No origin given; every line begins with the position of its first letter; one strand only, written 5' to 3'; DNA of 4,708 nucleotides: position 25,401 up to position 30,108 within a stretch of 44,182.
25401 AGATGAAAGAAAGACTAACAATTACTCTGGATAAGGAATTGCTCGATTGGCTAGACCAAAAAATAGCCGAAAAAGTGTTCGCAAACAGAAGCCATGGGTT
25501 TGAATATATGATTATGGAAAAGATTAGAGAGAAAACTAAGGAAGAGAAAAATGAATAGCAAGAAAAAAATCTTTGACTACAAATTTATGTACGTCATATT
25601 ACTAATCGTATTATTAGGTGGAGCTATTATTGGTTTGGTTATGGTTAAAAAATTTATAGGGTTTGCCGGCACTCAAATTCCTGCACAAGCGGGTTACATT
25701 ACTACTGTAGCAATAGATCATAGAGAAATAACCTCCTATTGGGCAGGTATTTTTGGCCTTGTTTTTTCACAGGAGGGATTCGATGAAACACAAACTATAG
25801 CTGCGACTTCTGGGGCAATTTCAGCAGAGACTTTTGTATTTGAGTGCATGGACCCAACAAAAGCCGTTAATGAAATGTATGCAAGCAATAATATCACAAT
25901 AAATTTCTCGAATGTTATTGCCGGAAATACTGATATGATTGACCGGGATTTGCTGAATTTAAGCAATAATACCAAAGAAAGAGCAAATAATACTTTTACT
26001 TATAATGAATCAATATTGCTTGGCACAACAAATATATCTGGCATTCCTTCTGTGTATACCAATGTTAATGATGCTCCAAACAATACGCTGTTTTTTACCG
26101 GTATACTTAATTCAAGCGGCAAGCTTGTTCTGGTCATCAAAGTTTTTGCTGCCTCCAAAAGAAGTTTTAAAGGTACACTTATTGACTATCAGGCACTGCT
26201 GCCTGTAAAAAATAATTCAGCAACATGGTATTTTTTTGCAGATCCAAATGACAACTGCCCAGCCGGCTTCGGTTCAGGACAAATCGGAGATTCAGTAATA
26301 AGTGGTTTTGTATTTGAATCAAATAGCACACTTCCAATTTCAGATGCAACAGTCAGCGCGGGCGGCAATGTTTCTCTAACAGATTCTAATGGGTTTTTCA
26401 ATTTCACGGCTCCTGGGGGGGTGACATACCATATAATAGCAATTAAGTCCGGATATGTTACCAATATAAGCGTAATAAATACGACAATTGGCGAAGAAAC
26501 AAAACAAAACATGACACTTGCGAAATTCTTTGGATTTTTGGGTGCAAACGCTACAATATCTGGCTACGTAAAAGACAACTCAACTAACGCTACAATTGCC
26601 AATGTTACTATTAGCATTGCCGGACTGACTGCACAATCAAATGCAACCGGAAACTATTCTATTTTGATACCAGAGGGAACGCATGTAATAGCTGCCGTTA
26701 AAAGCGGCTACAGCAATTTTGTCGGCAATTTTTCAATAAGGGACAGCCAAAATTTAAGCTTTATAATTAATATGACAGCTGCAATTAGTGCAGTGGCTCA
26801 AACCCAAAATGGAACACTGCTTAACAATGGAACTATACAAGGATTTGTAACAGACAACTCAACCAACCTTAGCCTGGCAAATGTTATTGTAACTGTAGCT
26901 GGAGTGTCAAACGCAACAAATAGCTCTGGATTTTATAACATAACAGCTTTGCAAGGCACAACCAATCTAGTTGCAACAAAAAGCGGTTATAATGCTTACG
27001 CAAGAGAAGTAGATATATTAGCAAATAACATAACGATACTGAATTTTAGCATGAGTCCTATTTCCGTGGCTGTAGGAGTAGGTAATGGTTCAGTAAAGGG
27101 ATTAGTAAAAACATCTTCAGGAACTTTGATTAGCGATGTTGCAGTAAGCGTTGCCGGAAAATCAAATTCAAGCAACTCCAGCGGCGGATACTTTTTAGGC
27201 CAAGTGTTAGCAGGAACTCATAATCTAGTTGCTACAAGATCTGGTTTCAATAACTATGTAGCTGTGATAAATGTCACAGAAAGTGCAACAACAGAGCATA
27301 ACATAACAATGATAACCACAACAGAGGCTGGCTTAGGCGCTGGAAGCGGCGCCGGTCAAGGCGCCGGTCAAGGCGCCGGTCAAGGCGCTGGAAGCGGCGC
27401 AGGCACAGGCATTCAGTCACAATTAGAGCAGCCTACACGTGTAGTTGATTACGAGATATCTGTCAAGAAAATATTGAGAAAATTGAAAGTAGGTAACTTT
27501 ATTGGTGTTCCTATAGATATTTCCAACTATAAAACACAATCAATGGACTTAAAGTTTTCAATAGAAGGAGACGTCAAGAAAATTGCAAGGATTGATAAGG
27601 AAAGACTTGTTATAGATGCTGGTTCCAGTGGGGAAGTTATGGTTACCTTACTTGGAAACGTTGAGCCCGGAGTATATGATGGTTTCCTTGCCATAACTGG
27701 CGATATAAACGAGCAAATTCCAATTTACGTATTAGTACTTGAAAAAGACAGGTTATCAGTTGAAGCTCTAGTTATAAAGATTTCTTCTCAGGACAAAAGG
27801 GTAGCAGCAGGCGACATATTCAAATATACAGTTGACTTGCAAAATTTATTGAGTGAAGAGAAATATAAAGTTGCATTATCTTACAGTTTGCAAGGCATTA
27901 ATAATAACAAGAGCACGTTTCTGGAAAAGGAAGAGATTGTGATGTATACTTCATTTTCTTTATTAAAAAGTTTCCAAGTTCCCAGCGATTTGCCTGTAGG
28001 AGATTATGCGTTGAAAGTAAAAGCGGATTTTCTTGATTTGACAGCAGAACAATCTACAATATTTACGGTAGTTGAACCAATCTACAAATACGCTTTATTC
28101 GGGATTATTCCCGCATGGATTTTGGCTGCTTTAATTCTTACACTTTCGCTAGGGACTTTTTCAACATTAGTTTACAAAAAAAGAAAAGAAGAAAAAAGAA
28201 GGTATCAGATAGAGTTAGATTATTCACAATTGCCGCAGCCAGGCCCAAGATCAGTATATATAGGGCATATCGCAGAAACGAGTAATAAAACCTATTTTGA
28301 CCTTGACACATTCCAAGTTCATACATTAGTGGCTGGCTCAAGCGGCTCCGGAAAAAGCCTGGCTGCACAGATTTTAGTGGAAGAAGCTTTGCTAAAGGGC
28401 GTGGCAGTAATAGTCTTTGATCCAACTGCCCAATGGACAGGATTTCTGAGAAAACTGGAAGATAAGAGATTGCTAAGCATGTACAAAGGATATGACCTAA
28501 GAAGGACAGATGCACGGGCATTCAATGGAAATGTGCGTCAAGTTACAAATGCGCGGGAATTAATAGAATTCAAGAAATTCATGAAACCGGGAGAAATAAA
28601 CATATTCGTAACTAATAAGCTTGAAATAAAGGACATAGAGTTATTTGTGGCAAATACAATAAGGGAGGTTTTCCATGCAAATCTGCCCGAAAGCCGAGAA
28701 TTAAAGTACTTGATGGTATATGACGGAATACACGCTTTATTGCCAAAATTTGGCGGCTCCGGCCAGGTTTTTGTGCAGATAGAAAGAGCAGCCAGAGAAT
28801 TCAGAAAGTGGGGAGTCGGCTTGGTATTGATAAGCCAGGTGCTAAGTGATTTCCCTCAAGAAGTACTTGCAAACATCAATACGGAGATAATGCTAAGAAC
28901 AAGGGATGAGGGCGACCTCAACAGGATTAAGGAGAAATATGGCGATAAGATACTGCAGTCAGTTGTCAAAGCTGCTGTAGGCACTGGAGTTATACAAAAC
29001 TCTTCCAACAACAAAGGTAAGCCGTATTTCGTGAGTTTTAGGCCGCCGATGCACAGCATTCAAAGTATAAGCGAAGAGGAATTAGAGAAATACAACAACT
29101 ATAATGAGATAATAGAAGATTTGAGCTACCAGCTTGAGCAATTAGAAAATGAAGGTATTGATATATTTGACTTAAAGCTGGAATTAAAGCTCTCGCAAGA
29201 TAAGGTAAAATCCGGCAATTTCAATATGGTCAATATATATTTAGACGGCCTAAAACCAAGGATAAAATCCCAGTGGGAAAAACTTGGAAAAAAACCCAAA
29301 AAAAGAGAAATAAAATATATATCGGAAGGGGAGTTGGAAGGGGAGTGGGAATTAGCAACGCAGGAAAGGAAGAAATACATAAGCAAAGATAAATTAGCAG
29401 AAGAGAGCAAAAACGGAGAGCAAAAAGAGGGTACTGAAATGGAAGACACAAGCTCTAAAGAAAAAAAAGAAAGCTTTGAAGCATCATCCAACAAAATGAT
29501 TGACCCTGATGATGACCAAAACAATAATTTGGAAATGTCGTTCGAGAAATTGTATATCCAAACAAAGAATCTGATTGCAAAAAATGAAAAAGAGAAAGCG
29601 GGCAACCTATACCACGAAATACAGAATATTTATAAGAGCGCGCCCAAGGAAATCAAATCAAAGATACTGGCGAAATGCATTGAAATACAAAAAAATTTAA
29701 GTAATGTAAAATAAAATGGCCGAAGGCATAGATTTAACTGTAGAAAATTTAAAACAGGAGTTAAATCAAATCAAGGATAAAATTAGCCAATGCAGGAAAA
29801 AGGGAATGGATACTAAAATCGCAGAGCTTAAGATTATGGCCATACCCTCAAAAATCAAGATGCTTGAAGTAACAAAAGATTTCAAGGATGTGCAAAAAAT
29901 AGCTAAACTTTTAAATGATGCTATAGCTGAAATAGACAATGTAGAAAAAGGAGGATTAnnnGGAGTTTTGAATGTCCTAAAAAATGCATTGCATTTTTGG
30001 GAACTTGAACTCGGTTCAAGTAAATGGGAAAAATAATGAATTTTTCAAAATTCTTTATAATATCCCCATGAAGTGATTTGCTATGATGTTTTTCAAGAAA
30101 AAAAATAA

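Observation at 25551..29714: Rosetta-stone fusion: surface module and TM-ATPase are two genes in copy 1 but one 1387-aa polypeptide in copy 2, joined by a (GAGQ)n linker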

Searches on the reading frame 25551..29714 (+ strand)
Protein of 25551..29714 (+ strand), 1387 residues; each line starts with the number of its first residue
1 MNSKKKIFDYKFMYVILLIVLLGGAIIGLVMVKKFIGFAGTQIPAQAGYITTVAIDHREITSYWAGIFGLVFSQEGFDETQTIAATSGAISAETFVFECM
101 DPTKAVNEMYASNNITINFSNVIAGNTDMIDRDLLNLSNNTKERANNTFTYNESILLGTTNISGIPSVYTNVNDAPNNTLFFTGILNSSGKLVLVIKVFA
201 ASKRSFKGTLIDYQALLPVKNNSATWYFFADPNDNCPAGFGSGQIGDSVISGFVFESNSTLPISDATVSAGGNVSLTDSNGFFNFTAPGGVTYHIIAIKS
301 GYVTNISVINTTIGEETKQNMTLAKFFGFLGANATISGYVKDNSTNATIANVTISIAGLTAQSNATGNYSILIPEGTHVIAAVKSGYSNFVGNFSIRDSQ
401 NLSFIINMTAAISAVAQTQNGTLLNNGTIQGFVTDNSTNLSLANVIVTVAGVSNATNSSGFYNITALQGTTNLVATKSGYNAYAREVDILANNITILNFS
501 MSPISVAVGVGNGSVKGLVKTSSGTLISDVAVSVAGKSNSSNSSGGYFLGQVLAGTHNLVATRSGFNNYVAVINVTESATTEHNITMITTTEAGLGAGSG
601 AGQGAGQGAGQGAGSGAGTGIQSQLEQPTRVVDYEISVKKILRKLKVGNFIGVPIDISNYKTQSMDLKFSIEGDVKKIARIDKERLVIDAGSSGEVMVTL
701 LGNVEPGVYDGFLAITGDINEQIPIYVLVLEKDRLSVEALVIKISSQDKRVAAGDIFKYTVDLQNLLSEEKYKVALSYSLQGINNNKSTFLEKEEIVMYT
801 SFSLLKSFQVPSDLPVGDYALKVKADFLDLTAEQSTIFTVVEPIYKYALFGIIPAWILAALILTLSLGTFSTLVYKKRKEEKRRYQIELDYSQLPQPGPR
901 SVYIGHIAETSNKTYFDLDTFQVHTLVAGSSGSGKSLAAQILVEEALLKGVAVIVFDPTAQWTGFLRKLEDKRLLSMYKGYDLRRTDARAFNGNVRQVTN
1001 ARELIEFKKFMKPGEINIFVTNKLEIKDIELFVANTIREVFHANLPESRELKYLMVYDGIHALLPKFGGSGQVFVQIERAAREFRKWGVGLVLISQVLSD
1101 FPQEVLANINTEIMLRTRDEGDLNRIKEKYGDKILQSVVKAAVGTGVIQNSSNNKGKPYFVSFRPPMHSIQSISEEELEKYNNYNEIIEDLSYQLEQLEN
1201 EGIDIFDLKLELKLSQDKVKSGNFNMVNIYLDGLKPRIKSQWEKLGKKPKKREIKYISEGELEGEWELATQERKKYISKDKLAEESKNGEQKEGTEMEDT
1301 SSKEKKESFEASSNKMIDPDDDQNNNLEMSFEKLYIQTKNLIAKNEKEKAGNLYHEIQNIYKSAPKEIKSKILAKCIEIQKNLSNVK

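Call 8: search_protein_families(library=pfam, proteins=[window:25551-29711:+], max_evalue=0.1)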
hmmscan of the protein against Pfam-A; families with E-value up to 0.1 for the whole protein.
window:25551-29711:+ (1387 aa): 11 families
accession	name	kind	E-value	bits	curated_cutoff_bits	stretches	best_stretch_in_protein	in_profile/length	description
PF13620.12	CarboxypepD_reg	-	1.4e-30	105.9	32.3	4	335-407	1-80/82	Carboxypeptidase regulatory-like domain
PF13715.12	CarbopepD_reg_2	-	6.4e-22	77.8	32.2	4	429-503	1-78/88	CarboxypepD_reg-like domain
PF01935.23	DUF87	-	5.3e-10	40.2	23.2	1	902-1002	1-83/220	Helicase HerA, central domain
PF05872.18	HerA_C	-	2.3e-09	36.9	22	2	1044-1189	247-404/502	Helicase HerA-like C-terminal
PF08308.17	PEGA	-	4.2e-07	30.2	20.8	0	552-586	32-66/71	PEGA domain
PF15976.11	CooC_C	-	1.6e-05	25.3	29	1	255-300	23-68/93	CS1-pili formation C-terminal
PF01580.24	FtsK_SpoIIIE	-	0.00042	20.3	24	1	903-948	21-65/221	FtsK/SpoIIIE family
PF12846.13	AAA_10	-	0.00054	19.5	27.5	1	922-969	21-68/362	AAA-like domain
PF10412.15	TrwB_AAD_bind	-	0.00068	19.1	20.5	1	920-963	13-56/387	Type IV secretion-system coupling protein DNA-binding domain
PF20720.3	nSTAND3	-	0.032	14.4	27.2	0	925-967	20-62/155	Novel STAND NTPase 3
PF00270.35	DEAD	-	0.074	13.2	26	0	925-960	17-55/167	DEAD/DEAH box helicase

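Call 68: find_encoding_contigs(protein=window:25551-29714:+, flank=3000, max_places=6)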
Protein window:25551-29714:+ (1387 aa): no gene with exactly this product is on record in the collection.

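Call 76: search_protein_families(library=ncbifam, proteins=[window:25551-29711:+], max_evalue=0.01)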
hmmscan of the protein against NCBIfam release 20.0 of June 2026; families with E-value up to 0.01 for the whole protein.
window:25551-29711:+ (1387 aa): 11 families
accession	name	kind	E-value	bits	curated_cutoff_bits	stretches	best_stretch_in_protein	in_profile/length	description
NF053655.1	CedD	equivalog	4.6e-11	42.1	600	2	1077-1148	439-512/527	DNA-translocating ATPase CedD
TIGR03743.1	SXT_TraD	subfamily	2.1e-08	33.1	366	1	907-958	160-211/636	conjugative transfer system coupling protein TraD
NF040819.1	helicase_HerA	equivalog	1.9e-07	30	970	1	1056-1139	407-492/561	DNA double-strand break repair helicase HerA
NF042943.1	HerA_antiphage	equivalog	6.7e-07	28.2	800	1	1054-1128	436-513/566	anti-phage-associated helicase HerA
NF033849.1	ser_rich_anae_1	subfamily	2.3e-06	25.2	650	1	922-998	759-841/1163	serine-rich protein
TIGR02746.1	TraC-F-type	equivalog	1.3e-05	23.4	567.05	0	1054-1104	643-691/800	type IV secretion system protein TraC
NF042944.1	HerA_antiphage_2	equivalog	8.6e-05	21.5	850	1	1035-1132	411-510/576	anti-phage-associated helicase HerA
NF040937.1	HerA_Thermprot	equivalog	0.00052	18.5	800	1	1011-1125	304-422/487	DNA double-strand break repair helicase HerA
TIGR03754.1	conj_TOL_TraD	equivalog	0.0041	15.7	647.55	0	906-960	164-218/643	type IV conjugative transfer system coupling protein TraD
NF041214.1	plasmid_TraB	equivalog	0.0063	15.1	800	1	923-972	249-301/639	plasmid transfer protein TraB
NF009691.0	PRK13213.1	equivalog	0.0079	15.7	489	0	253-358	8-113/231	L-ribulose-5-phosphate 4-epimerase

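Call 77: search_protein_families(library=padloc, proteins=[window:25551-29711:+], max_evalue=0.001)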
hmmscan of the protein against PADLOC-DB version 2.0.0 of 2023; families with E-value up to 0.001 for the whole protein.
window:25551-29711:+ (1387 aa): 13 families
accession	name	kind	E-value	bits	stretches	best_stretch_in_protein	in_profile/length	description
PDLC04140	mad8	-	5.4e-17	60.3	1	902-1128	4-264/314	mads_8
PDLC04105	HerA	-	1.2e-16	58.5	2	1053-1134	420-505/576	-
PDLC01055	HerA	-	1.6e-09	35.1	1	905-1027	141-262/532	Type III coevolved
PDLC04103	HerA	-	8.2e-08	29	0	920-963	170-213/579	-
PDLC04104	HerA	-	7.8e-07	26.2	1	1072-1132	244-304/379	-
PDLC04100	HerA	-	1.1e-06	25.6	1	1029-1128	414-519/580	-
PDLC04099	HerA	-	8e-06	23.3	1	908-960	154-208/214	-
PDLC04098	HerA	-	8e-06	22.7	1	1077-1122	559-604/686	-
PDLC02185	HerA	-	8.6e-06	22.7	1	1053-1128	447-525/585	-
PDLC04102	HerA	-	2.1e-05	21.1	0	1078-1128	533-583/654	-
PDLC04107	HerA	-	2.6e-05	21.4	1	920-958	167-206/306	-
PDLC04101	HerA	-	3.4e-05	20.7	1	910-957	155-204/400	-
PDLC04106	HerA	-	4.4e-05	20.2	0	1069-1166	533-631/667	-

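Call 87: find_homologous_proteins(query=window:25551-29711:+, max_evalue=1e-50)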
Query window:25551-29711:+ (1387 aa): 30 proteins with E <= 1e-50 among 8000 candidates.
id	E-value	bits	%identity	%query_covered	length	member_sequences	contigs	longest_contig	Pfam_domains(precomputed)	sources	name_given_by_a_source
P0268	0.0e+0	2302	75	100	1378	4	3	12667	PF13715.13,PF01935.24,PF08308.18,PF05872.19,PF13620.13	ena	-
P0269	0.0e+0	2279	69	82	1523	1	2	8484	PF13715.13,PF01935.24,PF08308.18,PF15976.12,PF05872.19,PF13620.13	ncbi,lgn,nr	ncbi:carboxypeptidase regulatory-like domain-containing protein [Candidatus Woesearchaeota archaeon]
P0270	0.0e+0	2032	66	100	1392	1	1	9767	PF13715.13,PF25020.2,PF01935.24,PF08308.18,PF13620.13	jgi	jgi:hypothetical protein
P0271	0.0e+0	2016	67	99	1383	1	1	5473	PF13715.13,PF01935.24,PF08308.18,PF05872.19,PF13620.13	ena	-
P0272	0.0e+0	1935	63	100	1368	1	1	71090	PF13715.13,PF01935.24,PF08308.18,PF05872.19,PF13620.13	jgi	jgi:hypothetical protein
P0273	0.0e+0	1922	62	99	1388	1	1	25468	PF13715.13,PF01935.24,PF08308.18,PF13620.13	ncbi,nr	ncbi:MAG TPA: DUF87 domain-containing protein [Candidatus Nanoarchaeia archaeon]|nr:DUF87 domain-con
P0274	0.0e+0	1906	61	100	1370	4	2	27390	PF13715.13,PF01935.24,PF08308.18,PF13620.13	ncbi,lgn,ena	ncbi:MAG: carboxypeptidase regulatory-like domain-containing protein [Nanoarchaeota archaeon]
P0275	0.0e+0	1852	62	99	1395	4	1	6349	PF13715.13,PF01935.24,PF08308.18,PF15976.12,PF05872.19,PF13620.13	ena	-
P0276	0.0e+0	1840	60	99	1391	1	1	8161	PF13715.13,PF01935.24,PF15976.12,PF05872.19,PF13620.13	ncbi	-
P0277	0.0e+0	1768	58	97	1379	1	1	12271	PF13715.13,PF01935.24,PF08308.18,PF05872.19,PF13620.13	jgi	jgi:hypothetical protein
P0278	0.0e+0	1605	46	82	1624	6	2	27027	PF13715.13,PF01935.24,PF16371.13,PF15976.12,PF05872.19,PF12846.14,PF13620.13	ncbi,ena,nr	ncbi:DUF853 family protein [Candidatus Woesearchaeota archaeon]|nr:DUF853 family protein [Candidatus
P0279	0.0e+0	1580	52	99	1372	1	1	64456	PF13715.13,PF10412.16,PF01935.24,PF08308.18,PF15976.12,PF05872.19,PF12846.14,PF13620.13,PF04851.22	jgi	jgi:hypothetical protein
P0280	0.0e+0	1555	51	99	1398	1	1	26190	PF13715.13,PF10412.16,PF01935.24,PF12846.14,PF04851.22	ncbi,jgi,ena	-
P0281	0.0e+0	1526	50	99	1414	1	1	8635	PF13715.13,PF10412.16,PF01935.24,PF05872.19,PF12846.14,PF13620.13,PF04851.22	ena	-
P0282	0.0e+0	1495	53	90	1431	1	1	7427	PF13715.13,PF01935.24,PF12846.14,PF13620.13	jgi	jgi:hypothetical protein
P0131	0.0e+0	1436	46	82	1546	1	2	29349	PF13715.13,PF10412.16,PF01935.24,PF16371.13,PF15976.12,PF05872.19,PF13620.13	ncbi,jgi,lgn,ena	-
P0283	0.0e+0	1352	43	92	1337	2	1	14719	PF13715.13,PF01935.24,PF08308.18,PF05872.19,PF13620.13,PF01580.25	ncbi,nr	ncbi:MAG: carboxypeptidase regulatory-like domain-containing protein, partial [Nanoarchaeota archaeo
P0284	0.0e+0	1351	48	73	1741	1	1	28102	PF13715.13,PF01935.24,PF12985.14,PF08308.18,PF15976.12,PF13620.13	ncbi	-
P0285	0.0e+0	1302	51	67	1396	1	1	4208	PF13715.13,PF01935.24,PF16371.13,PF08308.18,PF15976.12,PF05872.19,PF13620.13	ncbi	ncbi:hypothetical protein DRN85_08405, partial [Methanosarcinales archaeon]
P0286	0.0e+0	1205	43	81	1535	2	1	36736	PF13715.13,PF10412.16,PF01935.24,PF16371.13,PF08308.18,PF15976.12,PF05872.19,PF13620.13,PF04851.22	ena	-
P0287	0.0e+0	1118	36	82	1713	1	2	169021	PF13715.13,PF01935.24,PF08308.18,PF15976.12,PF05872.19,PF13620.13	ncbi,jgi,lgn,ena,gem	-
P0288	0.0e+0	1044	43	60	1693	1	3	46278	PF13715.13,PF01935.24,PF08308.18,PF05872.19,PF13620.13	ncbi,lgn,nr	ncbi:carboxypeptidase regulatory-like domain-containing protein [Candidatus Woesearchaeota archaeon]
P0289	1.7e-244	833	42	60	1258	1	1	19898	PF01935.24,PF05872.19,PF13620.13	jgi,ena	-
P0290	1.2e-235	803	36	76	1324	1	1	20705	PF13715.13,PF01935.24,PF16371.13,PF13620.13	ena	-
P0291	1.3e-227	777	40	59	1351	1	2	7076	PF01935.24,PF05872.19,PF13620.13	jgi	-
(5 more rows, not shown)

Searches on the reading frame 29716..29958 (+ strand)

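Call 12: search_protein_families(library=pfam, proteins=[window:29716-29958:+], max_evalue=0.01)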
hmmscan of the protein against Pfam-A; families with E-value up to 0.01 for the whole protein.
window:29716-29958:+ (81 aa): 0 families

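Call 76: search_protein_families(library=ncbifam, proteins=[window:29716-29958:+], max_evalue=0.01)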
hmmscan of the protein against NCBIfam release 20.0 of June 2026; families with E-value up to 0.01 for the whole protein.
window:29716-29958:+ (81 aa): 1 family
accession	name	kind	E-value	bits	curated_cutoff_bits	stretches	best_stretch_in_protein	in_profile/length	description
NF008118.0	PRK10865.1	equivalog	0.0014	16.7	1417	1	9-74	472-535/857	ATP-dependent chaperone ClpB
